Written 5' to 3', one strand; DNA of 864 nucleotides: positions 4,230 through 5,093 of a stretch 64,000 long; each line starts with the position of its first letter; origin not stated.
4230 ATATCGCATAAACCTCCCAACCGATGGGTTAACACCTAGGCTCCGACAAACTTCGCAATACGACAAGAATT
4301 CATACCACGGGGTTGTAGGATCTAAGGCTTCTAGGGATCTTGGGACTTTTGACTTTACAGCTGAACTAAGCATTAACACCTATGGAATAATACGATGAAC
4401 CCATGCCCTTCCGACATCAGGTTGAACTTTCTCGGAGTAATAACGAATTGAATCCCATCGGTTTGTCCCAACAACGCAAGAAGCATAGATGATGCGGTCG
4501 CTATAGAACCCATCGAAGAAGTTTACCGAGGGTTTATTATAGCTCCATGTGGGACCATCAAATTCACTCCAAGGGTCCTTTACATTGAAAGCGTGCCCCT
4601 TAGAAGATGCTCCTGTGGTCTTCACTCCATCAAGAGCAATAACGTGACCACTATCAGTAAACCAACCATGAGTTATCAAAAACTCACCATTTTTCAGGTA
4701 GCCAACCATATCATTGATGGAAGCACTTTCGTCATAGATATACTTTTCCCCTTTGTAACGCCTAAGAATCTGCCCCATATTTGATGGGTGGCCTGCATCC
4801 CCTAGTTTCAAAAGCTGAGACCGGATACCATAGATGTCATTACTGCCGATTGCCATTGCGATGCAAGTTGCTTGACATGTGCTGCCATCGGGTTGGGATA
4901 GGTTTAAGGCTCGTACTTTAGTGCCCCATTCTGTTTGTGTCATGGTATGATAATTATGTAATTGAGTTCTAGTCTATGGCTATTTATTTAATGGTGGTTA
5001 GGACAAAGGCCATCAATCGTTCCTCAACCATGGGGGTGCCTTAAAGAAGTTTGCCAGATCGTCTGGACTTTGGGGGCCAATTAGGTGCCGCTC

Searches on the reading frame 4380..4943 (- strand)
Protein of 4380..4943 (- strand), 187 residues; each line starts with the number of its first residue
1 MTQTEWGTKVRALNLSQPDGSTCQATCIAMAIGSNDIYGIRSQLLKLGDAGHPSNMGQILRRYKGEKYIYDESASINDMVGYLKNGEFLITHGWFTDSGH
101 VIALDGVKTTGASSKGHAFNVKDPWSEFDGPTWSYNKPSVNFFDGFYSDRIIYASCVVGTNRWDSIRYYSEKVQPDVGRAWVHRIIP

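Call 36: search_protein_families(library=pfam, proteins=[window:4380-4943:-], max_evalue=0.01)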
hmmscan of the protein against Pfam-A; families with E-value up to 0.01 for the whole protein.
window:4380-4943:- (187 aa): 1 family
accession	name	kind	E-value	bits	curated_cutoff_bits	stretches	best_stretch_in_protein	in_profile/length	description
PF13529.12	Peptidase_C39_2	-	0.002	19.2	24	0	16-125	7-143/143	Peptidase_C39 like family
